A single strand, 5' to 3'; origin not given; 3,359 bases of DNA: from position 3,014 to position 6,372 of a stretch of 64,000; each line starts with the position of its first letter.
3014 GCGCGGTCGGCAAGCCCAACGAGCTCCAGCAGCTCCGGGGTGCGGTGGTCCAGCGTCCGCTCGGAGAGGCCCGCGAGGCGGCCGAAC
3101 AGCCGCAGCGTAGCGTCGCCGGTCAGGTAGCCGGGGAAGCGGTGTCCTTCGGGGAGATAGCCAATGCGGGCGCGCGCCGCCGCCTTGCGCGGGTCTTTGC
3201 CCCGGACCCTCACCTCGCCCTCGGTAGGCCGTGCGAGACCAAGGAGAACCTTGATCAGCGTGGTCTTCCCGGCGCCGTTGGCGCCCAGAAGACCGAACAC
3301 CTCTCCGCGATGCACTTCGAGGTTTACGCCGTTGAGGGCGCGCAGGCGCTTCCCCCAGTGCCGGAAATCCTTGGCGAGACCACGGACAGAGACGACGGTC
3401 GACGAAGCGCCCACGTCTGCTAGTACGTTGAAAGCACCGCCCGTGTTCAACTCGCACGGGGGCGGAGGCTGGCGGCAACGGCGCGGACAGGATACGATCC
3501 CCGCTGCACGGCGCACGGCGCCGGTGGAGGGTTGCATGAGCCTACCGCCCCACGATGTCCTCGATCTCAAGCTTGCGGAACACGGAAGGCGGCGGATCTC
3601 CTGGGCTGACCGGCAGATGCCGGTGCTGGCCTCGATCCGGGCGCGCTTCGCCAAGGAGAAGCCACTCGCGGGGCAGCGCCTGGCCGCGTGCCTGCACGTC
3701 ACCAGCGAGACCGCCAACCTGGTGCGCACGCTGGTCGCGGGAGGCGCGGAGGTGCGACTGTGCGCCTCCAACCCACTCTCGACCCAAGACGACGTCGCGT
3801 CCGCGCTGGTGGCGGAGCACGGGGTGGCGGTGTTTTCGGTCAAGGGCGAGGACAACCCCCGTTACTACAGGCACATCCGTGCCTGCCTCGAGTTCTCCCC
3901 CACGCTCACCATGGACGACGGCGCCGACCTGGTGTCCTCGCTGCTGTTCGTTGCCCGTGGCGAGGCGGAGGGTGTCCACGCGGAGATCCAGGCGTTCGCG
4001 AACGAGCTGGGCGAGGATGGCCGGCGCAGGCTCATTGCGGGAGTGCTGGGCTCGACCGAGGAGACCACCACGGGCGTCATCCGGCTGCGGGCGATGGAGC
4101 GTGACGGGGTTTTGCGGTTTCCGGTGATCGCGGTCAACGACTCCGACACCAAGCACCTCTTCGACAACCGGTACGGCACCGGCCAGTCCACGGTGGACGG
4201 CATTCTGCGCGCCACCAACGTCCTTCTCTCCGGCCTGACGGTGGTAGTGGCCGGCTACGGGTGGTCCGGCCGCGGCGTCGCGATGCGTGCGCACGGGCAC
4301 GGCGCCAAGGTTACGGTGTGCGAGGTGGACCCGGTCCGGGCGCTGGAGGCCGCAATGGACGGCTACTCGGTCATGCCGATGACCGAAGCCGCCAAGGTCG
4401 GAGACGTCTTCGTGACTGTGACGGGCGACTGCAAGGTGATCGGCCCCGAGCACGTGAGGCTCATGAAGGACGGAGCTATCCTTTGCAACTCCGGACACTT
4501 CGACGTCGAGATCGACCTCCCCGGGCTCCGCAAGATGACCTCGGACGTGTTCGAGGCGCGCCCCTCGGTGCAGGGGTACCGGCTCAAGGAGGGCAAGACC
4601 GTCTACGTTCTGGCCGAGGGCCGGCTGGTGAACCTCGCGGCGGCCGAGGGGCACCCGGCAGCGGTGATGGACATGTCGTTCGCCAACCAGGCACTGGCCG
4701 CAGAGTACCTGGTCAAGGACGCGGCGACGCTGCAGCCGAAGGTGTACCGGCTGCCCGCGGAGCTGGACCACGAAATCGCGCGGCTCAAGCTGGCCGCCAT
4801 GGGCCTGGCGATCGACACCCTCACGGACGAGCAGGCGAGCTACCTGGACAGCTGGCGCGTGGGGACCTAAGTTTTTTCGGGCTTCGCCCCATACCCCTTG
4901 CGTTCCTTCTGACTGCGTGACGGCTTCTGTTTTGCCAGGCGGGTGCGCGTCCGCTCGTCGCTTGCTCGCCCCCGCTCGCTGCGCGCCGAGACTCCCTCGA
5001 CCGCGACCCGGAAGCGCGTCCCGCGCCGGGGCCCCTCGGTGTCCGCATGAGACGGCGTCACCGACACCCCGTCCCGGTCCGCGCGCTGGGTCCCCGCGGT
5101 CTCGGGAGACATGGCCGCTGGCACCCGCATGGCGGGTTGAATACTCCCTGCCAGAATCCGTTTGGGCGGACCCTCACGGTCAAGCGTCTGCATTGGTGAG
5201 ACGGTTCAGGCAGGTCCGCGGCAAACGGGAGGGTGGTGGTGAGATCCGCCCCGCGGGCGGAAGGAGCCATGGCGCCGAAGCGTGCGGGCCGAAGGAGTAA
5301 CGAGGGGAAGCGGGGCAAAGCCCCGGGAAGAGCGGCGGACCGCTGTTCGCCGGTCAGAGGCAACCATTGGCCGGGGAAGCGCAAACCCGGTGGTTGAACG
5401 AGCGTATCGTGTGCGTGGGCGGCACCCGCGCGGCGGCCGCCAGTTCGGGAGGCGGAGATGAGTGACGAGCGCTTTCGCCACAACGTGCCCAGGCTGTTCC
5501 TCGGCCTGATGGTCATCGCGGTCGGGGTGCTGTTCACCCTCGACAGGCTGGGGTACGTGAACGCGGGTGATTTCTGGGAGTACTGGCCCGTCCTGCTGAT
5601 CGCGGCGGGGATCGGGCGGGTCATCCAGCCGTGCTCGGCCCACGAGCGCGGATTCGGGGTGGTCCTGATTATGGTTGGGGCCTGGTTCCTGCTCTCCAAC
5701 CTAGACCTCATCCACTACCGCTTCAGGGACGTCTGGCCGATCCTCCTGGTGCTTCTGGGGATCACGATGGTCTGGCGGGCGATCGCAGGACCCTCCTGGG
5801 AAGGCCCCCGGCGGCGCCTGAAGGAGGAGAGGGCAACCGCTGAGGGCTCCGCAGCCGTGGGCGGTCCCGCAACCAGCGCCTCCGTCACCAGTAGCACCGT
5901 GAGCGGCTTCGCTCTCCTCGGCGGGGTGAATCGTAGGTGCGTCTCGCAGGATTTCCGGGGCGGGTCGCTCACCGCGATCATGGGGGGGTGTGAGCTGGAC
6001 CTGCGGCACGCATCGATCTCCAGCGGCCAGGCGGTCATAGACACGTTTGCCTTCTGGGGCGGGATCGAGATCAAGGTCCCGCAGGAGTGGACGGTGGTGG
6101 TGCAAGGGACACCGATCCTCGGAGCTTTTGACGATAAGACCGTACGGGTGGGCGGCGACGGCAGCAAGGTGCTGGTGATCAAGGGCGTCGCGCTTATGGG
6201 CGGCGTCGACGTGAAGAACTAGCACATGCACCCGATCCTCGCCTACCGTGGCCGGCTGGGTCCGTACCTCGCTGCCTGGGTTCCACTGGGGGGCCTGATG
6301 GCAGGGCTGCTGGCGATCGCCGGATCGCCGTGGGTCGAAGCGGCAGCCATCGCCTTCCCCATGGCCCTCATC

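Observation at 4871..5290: Dispersed GC-rich non-coding repeat family: five copies in 64 kb, all intergenic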

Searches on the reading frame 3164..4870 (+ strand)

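Call 14: search_protein_families(library=pfam, proteins=[window:3164-4870:+], max_evalue=0.01)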
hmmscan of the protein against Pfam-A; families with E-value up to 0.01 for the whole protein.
window:3164-4870:+ (568 aa): 4 families
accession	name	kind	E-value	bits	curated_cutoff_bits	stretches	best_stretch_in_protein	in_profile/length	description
PF05221.23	AdoHcyase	-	4.8e-67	226.6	25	1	131-562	3-286/299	S-adenosyl-L-homocysteine hydrolase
PF00670.27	AdoHcyase_NAD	-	6.2e-52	176.4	27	1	335-495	1-161/162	S-adenosyl-L-homocysteine hydrolase, NAD binding domain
PF02826.25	2-Hacid_dh_C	-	3.5e-06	27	25.1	1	354-444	33-127/178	D-isomer specific 2-hydroxyacid dehydrogenase, NAD binding domain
PF07991.19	KARI_N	-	1.5e-05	25.1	20.6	1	355-453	2-104/165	Acetohydroxy acid isomeroreductase, NADPH-binding domain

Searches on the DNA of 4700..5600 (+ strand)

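Call 15: search_rna_families(source=window, start=4700, end=5600, threshold=evalue, max_evalue=10)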
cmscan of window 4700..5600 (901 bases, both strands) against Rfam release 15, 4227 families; matches with E-value up to 10: 0.
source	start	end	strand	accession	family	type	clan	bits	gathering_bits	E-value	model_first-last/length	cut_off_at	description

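Call 78: search_dna_similar(query=window:4871-5340:+, collection=plasmids, mode=distant, max_rows=8)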
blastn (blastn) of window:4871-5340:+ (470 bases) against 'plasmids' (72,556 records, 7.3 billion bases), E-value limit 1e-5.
No match.

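Call 79: search_dna_similar(query=window:4871-5340:+, collection=phages, mode=distant, max_rows=8)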
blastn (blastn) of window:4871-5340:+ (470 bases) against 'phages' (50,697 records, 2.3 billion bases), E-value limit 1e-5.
No match.
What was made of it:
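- On Correia/ERIC: No similar DNA was found in the plasmid or phage collections (calls 78, 79).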

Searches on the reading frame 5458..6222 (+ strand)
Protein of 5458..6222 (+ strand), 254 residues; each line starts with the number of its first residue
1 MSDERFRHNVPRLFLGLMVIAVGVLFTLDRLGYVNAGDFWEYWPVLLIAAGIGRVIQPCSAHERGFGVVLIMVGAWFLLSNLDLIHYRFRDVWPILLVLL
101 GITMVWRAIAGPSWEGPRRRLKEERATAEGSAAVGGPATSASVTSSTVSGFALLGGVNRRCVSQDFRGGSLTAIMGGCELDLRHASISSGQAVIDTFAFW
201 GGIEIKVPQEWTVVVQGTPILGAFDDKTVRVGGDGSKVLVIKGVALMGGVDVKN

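Call 14: search_protein_families(library=pfam, proteins=[window:5458-6222:+], max_evalue=0.01)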
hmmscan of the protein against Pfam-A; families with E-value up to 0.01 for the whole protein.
window:5458-6222:+ (254 aa): 3 families
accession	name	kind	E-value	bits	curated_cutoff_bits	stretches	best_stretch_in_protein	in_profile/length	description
PF18917.5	LiaI-LiaF-like_TM1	-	2.5e-23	82.3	27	2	13-52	1-39/42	LiaI-LiaF-like transmembrane region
PF22570.1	LiaF-TM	-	2.7e-16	60.6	27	1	14-107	1-93/98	LiaF transmembrane domain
PF09922.15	LiaF-like_C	-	3.9e-06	27.2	29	1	166-224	14-72/114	Cell wall-active antibiotics response LiaF, C-terminal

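Call 60: find_encoding_contigs(protein=window:5458-6222:+, flank=3000, max_places=4)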
Protein window:5458-6222:+ (254 aa): 3 contigs read that carry it; 2 places shown.
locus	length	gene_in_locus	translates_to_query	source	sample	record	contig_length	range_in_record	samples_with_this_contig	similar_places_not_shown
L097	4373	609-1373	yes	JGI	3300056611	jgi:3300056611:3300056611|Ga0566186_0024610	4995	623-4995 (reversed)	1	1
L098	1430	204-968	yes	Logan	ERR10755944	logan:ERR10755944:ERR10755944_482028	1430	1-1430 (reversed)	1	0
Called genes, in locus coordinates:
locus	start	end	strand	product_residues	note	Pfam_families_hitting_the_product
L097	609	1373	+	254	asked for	PF18917:LiaI-LiaF-like_TM1, PF22570:LiaF-TM, PF18917:LiaI-LiaF-like_TM1, PF09922:LiaF-like_C (weak)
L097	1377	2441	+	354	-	PF06580:His_kinase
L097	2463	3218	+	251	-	PF00072:Response_reg, PF04397:LytTR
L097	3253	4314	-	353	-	PF01063:Aminotran_4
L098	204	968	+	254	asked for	PF18917:LiaI-LiaF-like_TM1, PF22570:LiaF-TM, PF18917:LiaI-LiaF-like_TM1, PF09922:LiaF-like_C (weak)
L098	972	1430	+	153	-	?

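Call 66: find_homologous_proteins(query=window:5458-6222:+, max_evalue=1e-20)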
Query window:5458-6222:+ (254 aa): 1086 proteins with E <= 1e-20 among 6211 candidates; the best 120 are listed.
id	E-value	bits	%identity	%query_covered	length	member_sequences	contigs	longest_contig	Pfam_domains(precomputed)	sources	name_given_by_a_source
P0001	1.3e-157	541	95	100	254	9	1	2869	PF22570.2,PF18917.6,PF09922.16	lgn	-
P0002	3.4e-146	504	89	100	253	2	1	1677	PF22570.2,PF18917.6,PF09922.16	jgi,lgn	jgi:predicted membrane protein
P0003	1.7e-139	482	86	100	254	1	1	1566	PF22570.2,PF18917.6,PF09922.16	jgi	-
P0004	2.8e-138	478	85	100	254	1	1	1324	PF22570.2,PF18917.6,PF09922.16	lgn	-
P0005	1.1e-137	476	83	100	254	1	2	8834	PF22570.2,PF18917.6,PF09922.16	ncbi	-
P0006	1.6e-135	469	83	100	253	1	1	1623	PF22570.2,PF18917.6,PF09922.16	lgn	-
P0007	1.7e-132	459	80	100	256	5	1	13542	PF22570.2,PF18917.6,PF09922.16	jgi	jgi:hypothetical protein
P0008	2.0e-132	458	82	100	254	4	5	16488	PF22570.2,PF18917.6,PF09922.16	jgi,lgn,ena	jgi:predicted membrane protein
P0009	7.2e-132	457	80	100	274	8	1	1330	PF22570.2,PF18917.6,PF09922.16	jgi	jgi:hypothetical protein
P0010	6.2e-131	454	82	100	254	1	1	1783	PF22570.2,PF18917.6,PF09922.16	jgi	jgi:predicted membrane protein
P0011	1.7e-129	449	81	100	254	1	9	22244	PF22570.2,PF18917.6,PF09922.16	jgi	jgi:predicted membrane protein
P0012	4.6e-129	447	80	100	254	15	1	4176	PF22570.2,PF18917.6,PF09922.16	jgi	-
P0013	7.5e-129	447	81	100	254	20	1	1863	PF22570.2,PF18917.6,PF09922.16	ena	-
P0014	3.7e-128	445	80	100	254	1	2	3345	PF22570.2,PF18917.6,PF09922.16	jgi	jgi:predicted membrane protein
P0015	2.0e-127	442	80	100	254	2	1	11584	PF22570.2,PF18917.6,PF09922.16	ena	-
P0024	2.1e-124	432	78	100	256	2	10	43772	PF22570.2,PF18917.6,PF09922.16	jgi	jgi:predicted membrane protein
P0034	1.2e-115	404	72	100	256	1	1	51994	PF22570.2,PF18917.6,PF09922.16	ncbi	-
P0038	2.1e-106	373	69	100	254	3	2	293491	PF22570.2,PF18917.6,PF09922.16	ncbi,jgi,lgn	jgi:hypothetical protein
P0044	7.2e-103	362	65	100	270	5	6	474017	PF22570.2,PF18917.6,PF09922.16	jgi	jgi:hypothetical protein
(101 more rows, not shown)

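Call 67: find_encoding_contigs(protein=P0024, flank=10000, max_places=1)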
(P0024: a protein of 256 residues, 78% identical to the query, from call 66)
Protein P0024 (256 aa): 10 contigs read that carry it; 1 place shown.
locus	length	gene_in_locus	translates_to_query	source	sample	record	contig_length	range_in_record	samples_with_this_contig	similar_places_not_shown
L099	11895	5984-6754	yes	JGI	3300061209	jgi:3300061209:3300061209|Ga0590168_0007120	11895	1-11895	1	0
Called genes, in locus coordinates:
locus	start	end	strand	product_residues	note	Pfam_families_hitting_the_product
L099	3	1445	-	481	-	?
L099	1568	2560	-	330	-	-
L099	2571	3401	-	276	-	PF12679:ABC2_membrane_2 (weak)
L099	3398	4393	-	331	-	PF00005:ABC_tran, PF13304:AAA_21 (weak)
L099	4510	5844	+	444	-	PF05221:AdoHcyase, PF00670:AdoHcyase_NAD, PF02826:2-Hacid_dh_C (weak)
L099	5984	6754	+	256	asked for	PF18917:LiaI-LiaF-like_TM1, PF22570:LiaF-TM, PF18917:LiaI-LiaF-like_TM1, PF09922:LiaF-like_C (weak)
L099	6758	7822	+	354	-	PF06580:His_kinase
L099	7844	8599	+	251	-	PF00072:Response_reg, PF04397:LytTR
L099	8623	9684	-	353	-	PF01063:Aminotran_4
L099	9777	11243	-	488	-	PF04055:Radical_SAM, PF13353:Fer4_12 (weak)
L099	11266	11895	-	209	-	?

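Call 68: find_encoding_contigs(protein=P0034, flank=10000, max_places=1)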
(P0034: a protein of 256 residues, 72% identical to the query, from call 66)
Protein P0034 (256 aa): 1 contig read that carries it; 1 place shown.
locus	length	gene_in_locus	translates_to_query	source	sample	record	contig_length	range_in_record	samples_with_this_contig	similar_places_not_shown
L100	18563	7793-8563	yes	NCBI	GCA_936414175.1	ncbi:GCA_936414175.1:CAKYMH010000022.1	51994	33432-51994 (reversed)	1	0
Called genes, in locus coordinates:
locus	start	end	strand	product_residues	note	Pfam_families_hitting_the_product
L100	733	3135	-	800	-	PF00072:Response_reg (weak), PF08447:PAS_3, PF00990:GGDEF, PF00563:EAL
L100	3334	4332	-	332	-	-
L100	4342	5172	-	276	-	PF10920:DUF2705 (weak)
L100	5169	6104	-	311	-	PF00005:ABC_tran, PF13304:AAA_21 (weak)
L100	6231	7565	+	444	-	PF05221:AdoHcyase, PF02826:2-Hacid_dh_C (weak), PF00670:AdoHcyase_NAD, PF07991:KARI_N (weak)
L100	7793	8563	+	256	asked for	PF18917:LiaI-LiaF-like_TM1, PF22570:LiaF-TM, PF18917:LiaI-LiaF-like_TM1, PF22570:LiaF-TM (weak), PF09922:LiaF-like_C (weak)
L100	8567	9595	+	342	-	PF06580:His_kinase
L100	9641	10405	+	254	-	PF00072:Response_reg, PF04397:LytTR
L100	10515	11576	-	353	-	PF01063:Aminotran_4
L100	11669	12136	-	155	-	PF14534:DUF4440, PF12680:SnoaL_2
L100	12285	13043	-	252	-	PF01784:DUF34_NIF3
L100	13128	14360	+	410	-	PF00994:MoCF_biosynth, PF18146:CinA_KH (weak), PF02464:CinA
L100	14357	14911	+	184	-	PF02834:LigT_PEase, PF13563:2_5_RNA_ligase2, PF02834:LigT_PEase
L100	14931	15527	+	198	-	PF02660:G3P_acyltransf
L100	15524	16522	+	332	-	PF00070:Pyr_redox (faint), PF01210:NAD_Gly3P_dh_N, PF02558:ApbA, PF02737:3HCDH_N (faint), PF03446:NAD_binding_2, PF03807:F420_oxidored, PF07479:NAD_Gly3P_dh_C, PF20618:GPD_NAD_C_bact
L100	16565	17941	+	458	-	PF04916:Phospholip_B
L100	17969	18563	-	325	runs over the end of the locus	PF00849:PseudoU_synth_2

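Call 69: find_encoding_contigs(protein=P0038, flank=10000, max_places=1)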
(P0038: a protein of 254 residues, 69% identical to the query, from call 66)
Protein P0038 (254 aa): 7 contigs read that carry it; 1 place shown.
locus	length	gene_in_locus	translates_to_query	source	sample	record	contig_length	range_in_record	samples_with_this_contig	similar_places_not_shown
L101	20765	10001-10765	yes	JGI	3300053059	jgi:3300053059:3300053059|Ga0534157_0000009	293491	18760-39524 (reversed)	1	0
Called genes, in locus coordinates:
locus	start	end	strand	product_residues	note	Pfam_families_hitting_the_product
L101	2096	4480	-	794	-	PF00072:Response_reg (faint), PF08447:PAS_3, PF00990:GGDEF, PF00563:EAL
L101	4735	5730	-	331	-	-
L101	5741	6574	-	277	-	PF10920:DUF2705 (weak)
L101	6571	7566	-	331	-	PF00005:ABC_tran, PF13304:AAA_21 (weak)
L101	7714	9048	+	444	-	PF05221:AdoHcyase, PF02826:2-Hacid_dh_C (weak), PF00670:AdoHcyase_NAD, PF07991:KARI_N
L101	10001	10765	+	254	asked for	PF18917:LiaI-LiaF-like_TM1, PF22570:LiaF-TM, PF18917:LiaI-LiaF-like_TM1, PF09922:LiaF-like_C (weak)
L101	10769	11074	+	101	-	-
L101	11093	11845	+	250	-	PF06580:His_kinase, PF02518:HATPase_c (faint)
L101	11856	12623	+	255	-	PF00072:Response_reg, PF04397:LytTR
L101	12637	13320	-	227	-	PF02190:LON_substr_bdg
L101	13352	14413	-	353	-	PF01063:Aminotran_4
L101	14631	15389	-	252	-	PF01784:DUF34_NIF3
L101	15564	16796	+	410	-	PF00994:MoCF_biosynth, PF18146:CinA_KH, PF02464:CinA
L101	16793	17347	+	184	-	PF02834:LigT_PEase, PF13563:2_5_RNA_ligase2, PF02834:LigT_PEase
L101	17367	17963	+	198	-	PF02660:G3P_acyltransf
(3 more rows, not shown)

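Call 70: find_encoding_contigs(protein=P0044, flank=10000, max_places=1)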
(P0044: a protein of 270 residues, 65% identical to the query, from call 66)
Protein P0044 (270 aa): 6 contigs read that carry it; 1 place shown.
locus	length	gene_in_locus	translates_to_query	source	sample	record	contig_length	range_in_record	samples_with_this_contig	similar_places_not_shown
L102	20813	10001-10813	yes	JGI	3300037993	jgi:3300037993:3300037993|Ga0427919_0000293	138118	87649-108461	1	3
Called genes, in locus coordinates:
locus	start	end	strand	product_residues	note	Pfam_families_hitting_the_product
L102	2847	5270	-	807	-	PF08447:PAS_3, PF00990:GGDEF, PF00563:EAL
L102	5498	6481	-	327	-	-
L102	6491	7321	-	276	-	-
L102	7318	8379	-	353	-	PF00005:ABC_tran, PF13304:AAA_21 (weak)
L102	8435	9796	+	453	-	PF05221:AdoHcyase, PF02826:2-Hacid_dh_C (weak), PF00670:AdoHcyase_NAD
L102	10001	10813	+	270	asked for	PF18917:LiaI-LiaF-like_TM1, PF22570:LiaF-TM, PF18917:LiaI-LiaF-like_TM1, PF09922:LiaF-like_C (weak)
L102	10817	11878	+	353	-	PF06580:His_kinase, PF02518:HATPase_c (faint)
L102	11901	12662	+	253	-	PF00072:Response_reg, PF04397:LytTR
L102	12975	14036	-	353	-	PF01063:Aminotran_4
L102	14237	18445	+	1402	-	PF00155:Aminotran_1_2, PF04107:GCS2, PF01546:Peptidase_M20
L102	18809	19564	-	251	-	PF01784:DUF34_NIF3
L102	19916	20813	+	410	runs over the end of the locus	PF00994:MoCF_biosynth, PF18146:CinA_KH, PF02464:CinA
